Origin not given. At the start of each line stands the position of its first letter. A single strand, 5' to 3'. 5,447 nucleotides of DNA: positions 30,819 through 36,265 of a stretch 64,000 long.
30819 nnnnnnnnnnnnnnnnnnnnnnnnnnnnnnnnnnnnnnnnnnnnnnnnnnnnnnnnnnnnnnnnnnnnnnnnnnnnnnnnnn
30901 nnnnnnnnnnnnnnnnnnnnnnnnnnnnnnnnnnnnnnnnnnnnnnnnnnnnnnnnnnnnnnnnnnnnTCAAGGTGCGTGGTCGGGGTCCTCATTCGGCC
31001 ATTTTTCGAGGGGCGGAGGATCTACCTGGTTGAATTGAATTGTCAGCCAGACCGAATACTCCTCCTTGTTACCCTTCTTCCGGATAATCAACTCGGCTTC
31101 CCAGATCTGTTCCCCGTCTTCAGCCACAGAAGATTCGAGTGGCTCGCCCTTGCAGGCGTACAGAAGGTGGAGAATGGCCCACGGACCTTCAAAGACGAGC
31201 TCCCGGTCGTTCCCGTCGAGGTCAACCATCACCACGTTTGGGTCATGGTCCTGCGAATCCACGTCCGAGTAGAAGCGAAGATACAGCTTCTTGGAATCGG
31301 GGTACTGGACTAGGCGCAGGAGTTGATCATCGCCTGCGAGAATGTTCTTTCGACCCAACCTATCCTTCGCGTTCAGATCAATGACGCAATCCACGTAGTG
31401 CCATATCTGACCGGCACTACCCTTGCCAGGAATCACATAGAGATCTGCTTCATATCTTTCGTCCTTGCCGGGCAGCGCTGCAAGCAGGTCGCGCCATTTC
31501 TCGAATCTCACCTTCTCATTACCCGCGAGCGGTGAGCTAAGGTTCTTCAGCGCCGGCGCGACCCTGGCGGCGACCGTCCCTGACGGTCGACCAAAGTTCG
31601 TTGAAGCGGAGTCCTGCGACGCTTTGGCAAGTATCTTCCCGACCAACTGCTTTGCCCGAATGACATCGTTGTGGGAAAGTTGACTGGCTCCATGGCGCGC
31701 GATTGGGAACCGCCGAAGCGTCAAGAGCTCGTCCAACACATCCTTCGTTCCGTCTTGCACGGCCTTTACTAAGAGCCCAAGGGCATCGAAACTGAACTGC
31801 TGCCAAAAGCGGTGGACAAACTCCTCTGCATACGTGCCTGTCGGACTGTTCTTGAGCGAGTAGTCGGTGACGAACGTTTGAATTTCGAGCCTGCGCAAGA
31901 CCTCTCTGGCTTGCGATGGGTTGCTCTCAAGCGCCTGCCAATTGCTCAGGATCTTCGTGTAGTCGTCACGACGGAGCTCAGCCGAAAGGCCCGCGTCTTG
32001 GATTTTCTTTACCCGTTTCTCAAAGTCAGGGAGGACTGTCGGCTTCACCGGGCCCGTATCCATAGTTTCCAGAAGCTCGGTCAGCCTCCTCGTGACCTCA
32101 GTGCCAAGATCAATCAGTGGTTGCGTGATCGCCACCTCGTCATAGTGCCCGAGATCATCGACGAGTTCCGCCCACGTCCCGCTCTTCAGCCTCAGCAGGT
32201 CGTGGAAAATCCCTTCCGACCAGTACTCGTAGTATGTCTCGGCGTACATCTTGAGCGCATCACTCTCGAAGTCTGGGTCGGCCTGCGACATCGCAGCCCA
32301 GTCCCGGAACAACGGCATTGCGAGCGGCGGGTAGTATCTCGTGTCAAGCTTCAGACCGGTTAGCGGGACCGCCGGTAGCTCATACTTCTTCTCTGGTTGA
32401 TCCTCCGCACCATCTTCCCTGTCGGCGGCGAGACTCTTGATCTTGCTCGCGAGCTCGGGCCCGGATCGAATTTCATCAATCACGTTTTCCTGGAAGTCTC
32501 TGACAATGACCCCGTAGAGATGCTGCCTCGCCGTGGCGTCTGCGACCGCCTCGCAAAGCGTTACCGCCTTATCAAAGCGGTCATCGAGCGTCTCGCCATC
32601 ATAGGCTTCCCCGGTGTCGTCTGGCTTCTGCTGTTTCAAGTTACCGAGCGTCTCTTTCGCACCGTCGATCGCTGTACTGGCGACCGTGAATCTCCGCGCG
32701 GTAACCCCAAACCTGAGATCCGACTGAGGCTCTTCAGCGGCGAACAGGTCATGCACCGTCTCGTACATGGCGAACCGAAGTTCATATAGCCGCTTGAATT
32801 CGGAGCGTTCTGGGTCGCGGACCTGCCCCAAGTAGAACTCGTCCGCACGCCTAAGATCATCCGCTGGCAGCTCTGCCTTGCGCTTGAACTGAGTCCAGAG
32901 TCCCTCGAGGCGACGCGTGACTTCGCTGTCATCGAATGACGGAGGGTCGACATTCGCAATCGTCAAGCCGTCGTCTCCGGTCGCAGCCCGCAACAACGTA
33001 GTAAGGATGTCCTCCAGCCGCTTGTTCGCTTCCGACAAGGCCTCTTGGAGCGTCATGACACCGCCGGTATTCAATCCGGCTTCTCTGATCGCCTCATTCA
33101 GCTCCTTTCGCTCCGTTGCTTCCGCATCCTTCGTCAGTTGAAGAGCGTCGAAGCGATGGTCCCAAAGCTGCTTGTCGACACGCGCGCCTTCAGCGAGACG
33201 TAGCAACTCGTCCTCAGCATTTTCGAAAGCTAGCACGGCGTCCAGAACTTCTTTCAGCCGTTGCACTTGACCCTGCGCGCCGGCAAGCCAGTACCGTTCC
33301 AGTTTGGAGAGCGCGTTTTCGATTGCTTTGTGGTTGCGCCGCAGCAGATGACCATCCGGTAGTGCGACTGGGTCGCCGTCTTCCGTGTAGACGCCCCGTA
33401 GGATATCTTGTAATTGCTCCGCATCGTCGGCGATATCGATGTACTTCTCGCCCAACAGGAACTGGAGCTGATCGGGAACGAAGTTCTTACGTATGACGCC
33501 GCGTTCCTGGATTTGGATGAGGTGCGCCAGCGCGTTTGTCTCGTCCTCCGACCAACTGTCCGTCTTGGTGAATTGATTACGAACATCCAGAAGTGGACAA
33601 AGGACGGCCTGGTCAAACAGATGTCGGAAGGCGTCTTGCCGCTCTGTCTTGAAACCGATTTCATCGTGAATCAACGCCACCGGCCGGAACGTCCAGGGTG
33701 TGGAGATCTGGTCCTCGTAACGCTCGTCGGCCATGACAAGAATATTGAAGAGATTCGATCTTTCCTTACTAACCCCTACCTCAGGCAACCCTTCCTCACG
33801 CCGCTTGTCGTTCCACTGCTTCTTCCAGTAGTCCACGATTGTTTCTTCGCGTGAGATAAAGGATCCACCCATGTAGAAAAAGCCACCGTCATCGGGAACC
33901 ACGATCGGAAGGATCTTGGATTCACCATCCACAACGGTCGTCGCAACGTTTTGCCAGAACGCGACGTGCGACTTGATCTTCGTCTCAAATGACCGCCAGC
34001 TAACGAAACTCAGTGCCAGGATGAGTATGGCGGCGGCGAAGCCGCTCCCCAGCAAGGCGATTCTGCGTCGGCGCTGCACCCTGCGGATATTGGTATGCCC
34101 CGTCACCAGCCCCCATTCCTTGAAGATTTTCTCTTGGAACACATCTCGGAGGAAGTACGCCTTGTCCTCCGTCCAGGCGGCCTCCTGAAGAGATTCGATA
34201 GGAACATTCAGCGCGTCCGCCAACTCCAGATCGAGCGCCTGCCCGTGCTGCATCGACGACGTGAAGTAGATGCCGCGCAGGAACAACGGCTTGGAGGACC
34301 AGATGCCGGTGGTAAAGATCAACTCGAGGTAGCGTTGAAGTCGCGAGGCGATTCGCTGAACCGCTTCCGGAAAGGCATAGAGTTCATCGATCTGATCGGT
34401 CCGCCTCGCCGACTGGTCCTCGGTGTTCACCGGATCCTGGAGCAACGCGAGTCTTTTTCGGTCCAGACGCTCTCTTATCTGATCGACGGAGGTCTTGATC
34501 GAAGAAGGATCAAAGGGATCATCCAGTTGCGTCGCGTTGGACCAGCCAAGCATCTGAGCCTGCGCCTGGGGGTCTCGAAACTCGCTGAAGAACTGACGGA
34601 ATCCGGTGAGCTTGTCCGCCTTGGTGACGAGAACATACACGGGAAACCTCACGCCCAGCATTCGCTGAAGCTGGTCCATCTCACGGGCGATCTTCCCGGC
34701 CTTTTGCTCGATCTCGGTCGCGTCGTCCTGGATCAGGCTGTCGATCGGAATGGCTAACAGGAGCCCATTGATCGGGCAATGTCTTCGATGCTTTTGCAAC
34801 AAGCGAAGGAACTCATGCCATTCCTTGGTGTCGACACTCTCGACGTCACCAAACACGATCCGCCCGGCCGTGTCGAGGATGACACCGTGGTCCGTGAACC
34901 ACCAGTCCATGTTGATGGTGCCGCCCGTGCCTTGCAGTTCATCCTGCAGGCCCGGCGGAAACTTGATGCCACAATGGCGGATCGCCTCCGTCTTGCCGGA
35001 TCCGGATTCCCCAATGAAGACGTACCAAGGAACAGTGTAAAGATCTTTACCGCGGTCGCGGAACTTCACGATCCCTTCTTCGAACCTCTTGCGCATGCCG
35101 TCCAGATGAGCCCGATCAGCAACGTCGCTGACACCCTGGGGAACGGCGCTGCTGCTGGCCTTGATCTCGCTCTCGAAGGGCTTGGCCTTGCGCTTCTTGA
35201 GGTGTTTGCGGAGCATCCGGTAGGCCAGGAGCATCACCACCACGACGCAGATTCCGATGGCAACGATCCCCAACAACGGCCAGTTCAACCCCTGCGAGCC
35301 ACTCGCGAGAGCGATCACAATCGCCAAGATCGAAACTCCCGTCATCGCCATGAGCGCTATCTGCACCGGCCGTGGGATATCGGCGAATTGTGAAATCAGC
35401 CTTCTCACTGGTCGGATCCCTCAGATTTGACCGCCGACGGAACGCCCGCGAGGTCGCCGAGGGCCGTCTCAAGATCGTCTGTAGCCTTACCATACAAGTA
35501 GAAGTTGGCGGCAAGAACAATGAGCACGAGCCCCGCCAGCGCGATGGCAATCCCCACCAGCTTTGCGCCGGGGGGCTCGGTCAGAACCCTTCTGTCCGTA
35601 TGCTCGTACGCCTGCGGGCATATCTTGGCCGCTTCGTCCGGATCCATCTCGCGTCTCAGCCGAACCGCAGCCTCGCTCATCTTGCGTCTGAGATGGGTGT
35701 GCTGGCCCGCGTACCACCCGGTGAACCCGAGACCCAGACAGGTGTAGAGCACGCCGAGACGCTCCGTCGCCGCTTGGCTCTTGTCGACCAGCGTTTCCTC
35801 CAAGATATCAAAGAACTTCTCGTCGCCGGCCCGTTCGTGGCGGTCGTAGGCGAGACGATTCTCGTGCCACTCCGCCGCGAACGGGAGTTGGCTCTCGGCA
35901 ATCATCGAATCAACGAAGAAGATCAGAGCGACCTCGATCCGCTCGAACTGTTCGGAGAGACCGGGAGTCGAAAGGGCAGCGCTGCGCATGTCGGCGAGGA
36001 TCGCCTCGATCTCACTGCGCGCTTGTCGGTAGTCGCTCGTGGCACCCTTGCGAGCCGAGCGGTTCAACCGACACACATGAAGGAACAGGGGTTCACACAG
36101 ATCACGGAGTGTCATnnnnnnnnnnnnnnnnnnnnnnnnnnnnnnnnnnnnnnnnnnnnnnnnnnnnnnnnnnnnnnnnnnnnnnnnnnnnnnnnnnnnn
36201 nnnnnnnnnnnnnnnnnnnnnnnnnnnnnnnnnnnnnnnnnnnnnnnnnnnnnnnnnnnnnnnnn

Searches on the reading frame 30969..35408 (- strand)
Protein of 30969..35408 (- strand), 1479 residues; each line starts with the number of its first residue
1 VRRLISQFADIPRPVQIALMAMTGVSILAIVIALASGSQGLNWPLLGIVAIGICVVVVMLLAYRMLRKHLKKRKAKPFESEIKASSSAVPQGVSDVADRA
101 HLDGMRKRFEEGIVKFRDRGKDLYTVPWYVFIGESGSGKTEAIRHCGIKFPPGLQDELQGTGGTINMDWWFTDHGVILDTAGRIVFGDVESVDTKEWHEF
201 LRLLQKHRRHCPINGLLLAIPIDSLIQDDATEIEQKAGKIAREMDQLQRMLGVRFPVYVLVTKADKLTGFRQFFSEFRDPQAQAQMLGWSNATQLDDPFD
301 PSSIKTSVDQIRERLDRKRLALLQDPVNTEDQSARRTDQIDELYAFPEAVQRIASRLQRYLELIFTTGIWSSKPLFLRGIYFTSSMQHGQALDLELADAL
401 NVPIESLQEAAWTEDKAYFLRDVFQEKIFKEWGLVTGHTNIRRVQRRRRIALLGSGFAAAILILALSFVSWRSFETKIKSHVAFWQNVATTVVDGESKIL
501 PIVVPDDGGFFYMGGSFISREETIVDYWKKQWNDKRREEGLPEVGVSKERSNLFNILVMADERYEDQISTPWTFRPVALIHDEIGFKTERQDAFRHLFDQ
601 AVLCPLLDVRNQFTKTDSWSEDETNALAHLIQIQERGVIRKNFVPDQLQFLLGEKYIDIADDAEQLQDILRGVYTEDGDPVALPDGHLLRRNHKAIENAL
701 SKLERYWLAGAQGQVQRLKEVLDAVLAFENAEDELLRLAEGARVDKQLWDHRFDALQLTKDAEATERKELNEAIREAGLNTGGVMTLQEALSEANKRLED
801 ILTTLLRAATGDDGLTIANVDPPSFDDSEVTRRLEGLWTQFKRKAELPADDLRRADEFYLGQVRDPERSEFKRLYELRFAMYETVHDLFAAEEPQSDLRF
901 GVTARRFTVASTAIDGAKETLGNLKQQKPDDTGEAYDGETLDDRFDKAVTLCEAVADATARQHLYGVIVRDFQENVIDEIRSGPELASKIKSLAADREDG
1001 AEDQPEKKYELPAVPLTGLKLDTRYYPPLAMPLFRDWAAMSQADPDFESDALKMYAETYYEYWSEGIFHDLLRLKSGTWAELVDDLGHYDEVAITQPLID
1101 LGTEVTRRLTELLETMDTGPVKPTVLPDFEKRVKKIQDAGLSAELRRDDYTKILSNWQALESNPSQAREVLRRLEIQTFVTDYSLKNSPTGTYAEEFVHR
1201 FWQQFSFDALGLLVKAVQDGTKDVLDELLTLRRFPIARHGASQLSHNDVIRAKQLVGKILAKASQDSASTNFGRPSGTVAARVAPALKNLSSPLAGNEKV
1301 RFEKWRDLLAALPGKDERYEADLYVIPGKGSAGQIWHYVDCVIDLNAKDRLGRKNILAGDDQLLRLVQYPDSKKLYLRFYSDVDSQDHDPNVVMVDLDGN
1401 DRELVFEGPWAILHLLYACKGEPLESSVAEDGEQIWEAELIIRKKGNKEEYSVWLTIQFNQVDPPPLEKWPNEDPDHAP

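Call 6: search_protein_families(library=pfam, proteins=[window:30969-35408:-], max_evalue=0.01)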
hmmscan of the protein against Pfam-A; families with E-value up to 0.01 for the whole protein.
window:30969-35408:- (1479 aa): 1 family
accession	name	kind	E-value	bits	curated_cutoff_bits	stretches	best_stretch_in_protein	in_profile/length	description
PF14331.11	IcmF-related_N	-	4e-60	203.7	25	1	191-452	2-255/259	IcmF-related N-terminal domain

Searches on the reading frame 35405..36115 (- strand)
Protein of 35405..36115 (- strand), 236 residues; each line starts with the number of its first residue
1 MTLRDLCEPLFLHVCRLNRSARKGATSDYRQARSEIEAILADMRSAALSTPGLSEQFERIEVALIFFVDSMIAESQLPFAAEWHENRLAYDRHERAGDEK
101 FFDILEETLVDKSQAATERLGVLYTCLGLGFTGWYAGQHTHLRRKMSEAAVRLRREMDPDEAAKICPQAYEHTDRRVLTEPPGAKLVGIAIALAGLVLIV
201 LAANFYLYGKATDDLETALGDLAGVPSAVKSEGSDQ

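Call 6: search_protein_families(library=pfam, proteins=[window:35405-36115:-], max_evalue=0.01)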
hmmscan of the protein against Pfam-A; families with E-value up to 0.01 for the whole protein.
window:35405-36115:- (236 aa): 1 family
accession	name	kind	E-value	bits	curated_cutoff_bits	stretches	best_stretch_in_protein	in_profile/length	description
PF09850.14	DotU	-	9.1e-27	94.5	27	1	3-201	2-199/205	Type VI secretion system protein DotU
